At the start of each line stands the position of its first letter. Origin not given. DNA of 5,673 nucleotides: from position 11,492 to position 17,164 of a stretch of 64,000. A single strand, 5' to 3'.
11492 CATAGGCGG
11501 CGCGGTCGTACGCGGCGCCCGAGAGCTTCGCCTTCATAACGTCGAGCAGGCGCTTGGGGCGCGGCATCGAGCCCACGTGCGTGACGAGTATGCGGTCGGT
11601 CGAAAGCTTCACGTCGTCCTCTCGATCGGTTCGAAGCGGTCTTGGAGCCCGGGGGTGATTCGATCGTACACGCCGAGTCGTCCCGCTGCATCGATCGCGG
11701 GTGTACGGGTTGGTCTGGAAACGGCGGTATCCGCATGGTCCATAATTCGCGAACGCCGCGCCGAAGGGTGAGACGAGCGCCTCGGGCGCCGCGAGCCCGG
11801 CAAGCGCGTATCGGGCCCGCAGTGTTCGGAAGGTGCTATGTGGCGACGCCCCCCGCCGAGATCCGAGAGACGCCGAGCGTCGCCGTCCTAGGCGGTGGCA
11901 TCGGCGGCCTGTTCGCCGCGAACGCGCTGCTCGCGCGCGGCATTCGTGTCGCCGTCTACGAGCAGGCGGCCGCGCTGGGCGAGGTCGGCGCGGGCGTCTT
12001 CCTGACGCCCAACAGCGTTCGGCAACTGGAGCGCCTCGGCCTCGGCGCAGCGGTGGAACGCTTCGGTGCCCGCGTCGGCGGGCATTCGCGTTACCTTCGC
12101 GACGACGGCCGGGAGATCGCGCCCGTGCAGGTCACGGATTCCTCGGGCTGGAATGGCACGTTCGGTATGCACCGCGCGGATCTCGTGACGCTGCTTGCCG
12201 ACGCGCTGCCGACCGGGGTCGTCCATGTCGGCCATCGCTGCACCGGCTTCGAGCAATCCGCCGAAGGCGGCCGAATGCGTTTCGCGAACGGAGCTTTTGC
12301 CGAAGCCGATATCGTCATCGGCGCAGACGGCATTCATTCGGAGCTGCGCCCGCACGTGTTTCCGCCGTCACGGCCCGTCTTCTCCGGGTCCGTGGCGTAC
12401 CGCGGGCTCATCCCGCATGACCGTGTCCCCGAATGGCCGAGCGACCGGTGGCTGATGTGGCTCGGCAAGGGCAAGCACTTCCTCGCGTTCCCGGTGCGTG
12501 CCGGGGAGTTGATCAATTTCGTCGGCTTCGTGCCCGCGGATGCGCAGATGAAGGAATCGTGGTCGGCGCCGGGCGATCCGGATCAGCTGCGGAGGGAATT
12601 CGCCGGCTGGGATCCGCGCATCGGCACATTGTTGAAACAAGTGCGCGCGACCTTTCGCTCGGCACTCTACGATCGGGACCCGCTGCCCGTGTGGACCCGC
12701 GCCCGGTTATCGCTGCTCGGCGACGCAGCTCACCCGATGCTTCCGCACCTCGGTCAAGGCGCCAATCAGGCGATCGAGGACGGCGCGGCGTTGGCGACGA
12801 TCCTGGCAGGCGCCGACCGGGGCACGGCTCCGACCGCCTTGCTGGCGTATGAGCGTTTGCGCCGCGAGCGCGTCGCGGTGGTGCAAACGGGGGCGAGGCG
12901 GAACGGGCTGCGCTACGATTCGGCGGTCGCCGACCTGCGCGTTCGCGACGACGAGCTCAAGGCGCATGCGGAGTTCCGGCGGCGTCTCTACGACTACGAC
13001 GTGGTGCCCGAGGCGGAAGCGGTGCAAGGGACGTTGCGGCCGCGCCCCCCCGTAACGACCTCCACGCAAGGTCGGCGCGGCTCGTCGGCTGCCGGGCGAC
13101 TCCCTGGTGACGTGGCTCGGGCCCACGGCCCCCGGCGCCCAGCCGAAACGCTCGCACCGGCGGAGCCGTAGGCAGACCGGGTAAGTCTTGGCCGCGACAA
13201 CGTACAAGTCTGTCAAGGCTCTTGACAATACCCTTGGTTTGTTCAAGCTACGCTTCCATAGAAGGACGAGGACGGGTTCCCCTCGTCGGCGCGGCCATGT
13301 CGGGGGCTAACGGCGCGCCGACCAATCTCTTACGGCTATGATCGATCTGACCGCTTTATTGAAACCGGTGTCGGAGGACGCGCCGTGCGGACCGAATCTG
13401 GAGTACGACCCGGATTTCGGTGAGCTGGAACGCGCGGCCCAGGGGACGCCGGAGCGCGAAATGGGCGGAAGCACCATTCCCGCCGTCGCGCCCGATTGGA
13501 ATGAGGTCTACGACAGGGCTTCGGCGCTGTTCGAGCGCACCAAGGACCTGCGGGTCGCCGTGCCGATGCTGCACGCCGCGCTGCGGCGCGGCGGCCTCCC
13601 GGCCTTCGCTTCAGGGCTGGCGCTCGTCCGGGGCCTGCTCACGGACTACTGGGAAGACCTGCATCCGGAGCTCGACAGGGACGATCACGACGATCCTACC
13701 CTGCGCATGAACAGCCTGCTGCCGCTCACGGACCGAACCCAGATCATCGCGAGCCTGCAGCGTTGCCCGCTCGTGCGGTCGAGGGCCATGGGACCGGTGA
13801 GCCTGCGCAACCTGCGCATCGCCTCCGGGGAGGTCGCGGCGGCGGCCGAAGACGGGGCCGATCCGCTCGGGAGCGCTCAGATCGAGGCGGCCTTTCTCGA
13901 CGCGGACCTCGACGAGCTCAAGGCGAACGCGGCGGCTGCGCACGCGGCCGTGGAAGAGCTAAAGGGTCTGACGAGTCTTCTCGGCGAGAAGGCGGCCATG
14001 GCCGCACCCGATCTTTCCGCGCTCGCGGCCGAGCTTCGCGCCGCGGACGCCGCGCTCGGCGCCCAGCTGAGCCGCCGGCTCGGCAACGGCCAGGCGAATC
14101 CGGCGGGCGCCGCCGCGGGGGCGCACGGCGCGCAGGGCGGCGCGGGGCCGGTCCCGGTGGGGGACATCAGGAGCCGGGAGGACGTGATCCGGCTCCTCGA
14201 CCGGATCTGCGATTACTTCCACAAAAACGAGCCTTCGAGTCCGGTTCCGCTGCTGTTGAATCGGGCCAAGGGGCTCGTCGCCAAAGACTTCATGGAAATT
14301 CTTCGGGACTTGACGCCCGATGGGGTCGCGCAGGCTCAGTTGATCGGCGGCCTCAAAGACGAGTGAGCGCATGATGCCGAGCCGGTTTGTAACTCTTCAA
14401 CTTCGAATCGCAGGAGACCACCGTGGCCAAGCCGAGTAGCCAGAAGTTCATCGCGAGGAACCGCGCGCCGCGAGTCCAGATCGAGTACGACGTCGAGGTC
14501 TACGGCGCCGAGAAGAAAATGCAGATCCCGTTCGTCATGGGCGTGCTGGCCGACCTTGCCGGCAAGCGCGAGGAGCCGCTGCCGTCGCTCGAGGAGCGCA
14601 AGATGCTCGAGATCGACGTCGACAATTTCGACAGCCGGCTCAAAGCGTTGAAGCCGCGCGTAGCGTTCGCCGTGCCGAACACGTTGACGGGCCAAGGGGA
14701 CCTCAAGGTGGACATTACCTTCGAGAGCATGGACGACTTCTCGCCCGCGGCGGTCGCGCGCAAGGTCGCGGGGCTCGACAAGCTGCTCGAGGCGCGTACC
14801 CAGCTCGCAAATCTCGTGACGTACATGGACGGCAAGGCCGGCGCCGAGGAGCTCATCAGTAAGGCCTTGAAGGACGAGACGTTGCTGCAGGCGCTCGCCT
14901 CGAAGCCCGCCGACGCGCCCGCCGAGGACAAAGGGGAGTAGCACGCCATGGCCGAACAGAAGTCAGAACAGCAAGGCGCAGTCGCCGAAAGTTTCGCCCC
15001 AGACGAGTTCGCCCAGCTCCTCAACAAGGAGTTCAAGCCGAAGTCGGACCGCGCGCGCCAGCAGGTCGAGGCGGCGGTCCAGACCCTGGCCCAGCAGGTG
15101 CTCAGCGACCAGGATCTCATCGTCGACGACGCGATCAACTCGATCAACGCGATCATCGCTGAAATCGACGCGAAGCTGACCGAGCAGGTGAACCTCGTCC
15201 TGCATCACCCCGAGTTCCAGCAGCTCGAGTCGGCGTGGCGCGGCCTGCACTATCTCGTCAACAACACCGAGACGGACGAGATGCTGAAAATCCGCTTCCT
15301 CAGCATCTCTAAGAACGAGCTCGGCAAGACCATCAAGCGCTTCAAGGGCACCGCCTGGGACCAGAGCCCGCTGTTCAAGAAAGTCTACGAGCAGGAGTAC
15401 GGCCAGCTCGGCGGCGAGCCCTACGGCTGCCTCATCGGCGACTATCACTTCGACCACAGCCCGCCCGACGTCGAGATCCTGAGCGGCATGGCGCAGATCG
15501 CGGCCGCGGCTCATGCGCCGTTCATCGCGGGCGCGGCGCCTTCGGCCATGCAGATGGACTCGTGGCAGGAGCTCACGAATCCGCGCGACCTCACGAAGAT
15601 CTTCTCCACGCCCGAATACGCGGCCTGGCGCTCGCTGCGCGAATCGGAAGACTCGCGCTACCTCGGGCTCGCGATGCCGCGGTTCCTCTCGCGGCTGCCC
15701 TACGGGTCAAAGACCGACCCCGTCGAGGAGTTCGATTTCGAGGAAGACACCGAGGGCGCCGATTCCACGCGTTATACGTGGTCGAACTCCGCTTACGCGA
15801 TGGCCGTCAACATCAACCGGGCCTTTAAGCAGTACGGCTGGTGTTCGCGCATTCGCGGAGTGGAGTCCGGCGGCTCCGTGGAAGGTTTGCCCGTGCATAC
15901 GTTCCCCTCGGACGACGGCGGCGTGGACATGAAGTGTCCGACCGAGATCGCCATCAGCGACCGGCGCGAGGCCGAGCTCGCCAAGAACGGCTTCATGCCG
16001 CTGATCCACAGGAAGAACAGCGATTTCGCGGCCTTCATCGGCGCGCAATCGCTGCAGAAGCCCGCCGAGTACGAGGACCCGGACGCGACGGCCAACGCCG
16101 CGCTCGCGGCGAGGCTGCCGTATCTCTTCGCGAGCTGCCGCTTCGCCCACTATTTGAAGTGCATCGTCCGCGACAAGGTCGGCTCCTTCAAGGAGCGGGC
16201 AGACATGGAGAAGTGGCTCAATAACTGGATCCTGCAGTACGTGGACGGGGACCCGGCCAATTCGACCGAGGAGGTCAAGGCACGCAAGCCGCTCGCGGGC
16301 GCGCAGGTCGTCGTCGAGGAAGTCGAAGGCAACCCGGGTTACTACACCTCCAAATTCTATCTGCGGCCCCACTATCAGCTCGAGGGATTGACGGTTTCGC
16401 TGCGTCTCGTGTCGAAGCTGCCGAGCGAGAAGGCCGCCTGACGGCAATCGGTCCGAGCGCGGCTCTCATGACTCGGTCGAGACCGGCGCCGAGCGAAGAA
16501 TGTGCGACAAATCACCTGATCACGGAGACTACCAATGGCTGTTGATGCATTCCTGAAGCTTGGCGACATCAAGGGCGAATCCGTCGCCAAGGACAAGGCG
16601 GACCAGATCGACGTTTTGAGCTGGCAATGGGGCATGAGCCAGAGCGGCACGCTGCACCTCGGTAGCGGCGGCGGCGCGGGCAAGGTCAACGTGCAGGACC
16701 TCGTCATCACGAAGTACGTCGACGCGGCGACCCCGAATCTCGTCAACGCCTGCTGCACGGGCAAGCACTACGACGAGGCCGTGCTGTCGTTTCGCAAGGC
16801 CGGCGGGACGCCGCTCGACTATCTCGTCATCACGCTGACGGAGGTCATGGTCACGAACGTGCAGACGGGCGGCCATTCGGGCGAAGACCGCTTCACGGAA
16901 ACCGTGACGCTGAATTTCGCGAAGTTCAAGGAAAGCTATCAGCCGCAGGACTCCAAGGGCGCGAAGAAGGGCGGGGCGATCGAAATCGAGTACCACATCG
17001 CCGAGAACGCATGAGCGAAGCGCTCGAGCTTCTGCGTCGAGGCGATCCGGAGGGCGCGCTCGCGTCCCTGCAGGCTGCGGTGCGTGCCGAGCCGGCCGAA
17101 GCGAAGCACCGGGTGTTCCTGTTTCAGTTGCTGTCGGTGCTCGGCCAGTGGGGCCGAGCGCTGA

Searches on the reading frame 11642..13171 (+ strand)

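Call 63: search_protein_families(library=ncbifam, proteins=[window:11642-13171:+], max_evalue=0.00001)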
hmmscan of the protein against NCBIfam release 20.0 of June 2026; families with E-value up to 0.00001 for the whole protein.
window:11642-13171:+ (509 aa): 53 families (the best 25 are shown)
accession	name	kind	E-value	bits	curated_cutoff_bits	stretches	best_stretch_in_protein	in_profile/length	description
NF005720.0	PRK07538.1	subfamily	7.4e-64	216.2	400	1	79-424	4-367/418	hypothetical protein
NF006021.0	PRK08163.1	equivalog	1.7e-63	215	459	1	76-444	4-376/398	3-hydroxybenzoate 6-monooxygenase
TIGR03219.1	salicylate_mono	equivalog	1e-61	208.9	446.35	1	79-454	2-403/414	salicylate 1-monooxygenase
NF033623.1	urate_HpxO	equivalog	2.1e-60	204.7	500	1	80-421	2-342/381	FAD-dependent urate hydroxylase HpxO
NF005243.0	PRK06753.1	equivalog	2.1e-51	175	365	1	80-422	3-335/374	hypothetical protein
NF005313.0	PRK06847.1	subfamily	3.5e-49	167.7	372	1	79-419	6-345/375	hypothetical protein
NF005566.0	PRK07236.1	subfamily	1.4e-47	162.5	333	2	75-285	4-210/386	hypothetical protein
NF005062.0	PRK06475.1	equivalog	3.5e-47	161.1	524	1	79-426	5-362/401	FAD-binding protein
NF004829.0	PRK06183.1-3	subfamily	4.3e-21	75.2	390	2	312-422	249-357/520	bifunctional 3-(3-hydroxy-phenyl)propionate/3-hydroxycinnamic acid hydroxylase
NF005761.0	PRK07588.1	equivalog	2.8e-16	59.5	454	1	80-424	3-348/392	FAD-binding domain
TIGR01988.1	Ubi-OHases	subfamily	9.1e-16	57.7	224.65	2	353-414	277-342/387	ubiquinone biosynthesis hydroxylase, UbiH/UbiF/VisC/COQ6 family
NF005452.0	PRK07045.1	equivalog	1.4e-15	57.2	397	2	80-239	8-171/388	putative monooxygenase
NF004523.0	PRK05868.1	equivalog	2.1e-14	53.2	536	1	80-391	4-319/372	FAD-binding protein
NF004780.0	PRK06126.1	subfamily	3e-14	52.2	445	1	352-442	302-393/552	hypothetical protein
NF005691.0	PRK07494.1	equivalog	1.2e-13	50.4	459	1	76-236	7-171/404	UbiH/UbiF family hydroxylase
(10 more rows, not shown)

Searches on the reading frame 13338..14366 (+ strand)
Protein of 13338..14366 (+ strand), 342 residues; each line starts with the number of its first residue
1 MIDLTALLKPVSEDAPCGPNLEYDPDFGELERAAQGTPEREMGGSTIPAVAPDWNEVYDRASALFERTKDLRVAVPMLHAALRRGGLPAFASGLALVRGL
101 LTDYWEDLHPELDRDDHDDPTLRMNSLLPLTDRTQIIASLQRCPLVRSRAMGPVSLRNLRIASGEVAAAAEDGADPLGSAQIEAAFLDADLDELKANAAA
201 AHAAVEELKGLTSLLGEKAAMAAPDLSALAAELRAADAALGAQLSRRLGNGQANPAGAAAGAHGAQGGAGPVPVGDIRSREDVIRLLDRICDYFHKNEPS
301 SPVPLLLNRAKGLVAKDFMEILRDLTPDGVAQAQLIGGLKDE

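Call 63: search_protein_families(library=ncbifam, proteins=[window:13338-14366:+], max_evalue=0.00001)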
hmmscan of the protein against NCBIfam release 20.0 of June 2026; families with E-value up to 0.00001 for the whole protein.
window:13338-14366:+ (342 aa): 2 families
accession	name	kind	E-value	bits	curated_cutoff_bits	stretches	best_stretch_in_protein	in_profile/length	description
TIGR03363.1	VI_chp_8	equivalog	1.8e-73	248.3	160.85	1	2-334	1-347/353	type VI secretion system protein TssA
TIGR03362.1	VI_chp_7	equivalog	9.3e-20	71.1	230.1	1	5-127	3-112/476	type VI secretion system protein TssA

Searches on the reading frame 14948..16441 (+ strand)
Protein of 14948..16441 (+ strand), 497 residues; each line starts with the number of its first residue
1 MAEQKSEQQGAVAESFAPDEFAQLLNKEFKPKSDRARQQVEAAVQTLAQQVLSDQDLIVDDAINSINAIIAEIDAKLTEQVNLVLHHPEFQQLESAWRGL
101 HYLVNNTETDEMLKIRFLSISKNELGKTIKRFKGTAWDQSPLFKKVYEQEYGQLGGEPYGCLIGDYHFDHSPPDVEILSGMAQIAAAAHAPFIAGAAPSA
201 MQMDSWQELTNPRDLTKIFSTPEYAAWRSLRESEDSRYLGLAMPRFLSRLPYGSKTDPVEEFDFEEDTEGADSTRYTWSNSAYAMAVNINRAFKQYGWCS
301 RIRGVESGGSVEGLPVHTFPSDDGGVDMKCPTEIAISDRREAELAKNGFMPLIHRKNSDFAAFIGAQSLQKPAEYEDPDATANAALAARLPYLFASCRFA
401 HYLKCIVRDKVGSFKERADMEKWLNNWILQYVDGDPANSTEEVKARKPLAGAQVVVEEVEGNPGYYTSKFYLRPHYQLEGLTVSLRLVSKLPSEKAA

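Call 13: find_encoding_contigs(protein=window:14948-16441:+, flank=3000, max_places=5)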
Protein window:14948-16441:+ (497 aa): no gene with exactly this product is on record in the collection.

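Call 63: search_protein_families(library=ncbifam, proteins=[window:14948-16441:+], max_evalue=0.00001)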
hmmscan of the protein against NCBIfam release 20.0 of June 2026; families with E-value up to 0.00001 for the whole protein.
window:14948-16441:+ (497 aa): 1 family
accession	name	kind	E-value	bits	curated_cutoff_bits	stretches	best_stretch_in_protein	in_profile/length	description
TIGR03355.1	VI_chp_2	equivalog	3.3e-220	731.9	271.5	1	19-492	3-473/473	type VI secretion system contractile sheath large subunit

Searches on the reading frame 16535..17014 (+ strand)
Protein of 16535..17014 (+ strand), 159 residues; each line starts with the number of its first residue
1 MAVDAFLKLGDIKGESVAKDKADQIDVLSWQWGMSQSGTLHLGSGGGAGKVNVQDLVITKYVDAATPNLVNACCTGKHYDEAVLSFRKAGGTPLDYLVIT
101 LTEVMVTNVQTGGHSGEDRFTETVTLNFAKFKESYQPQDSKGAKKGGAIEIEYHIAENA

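Call 63: search_protein_families(library=ncbifam, proteins=[window:16535-17014:+], max_evalue=0.00001)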
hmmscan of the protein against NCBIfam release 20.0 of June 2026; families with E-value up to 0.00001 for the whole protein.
window:16535-17014:+ (159 aa): 1 family
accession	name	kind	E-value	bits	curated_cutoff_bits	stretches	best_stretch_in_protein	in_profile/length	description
TIGR03344.1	VI_effect_Hcp1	subfamily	1.5e-15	57.5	58.9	1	11-143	16-161/167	type VI secretion system tube protein TssD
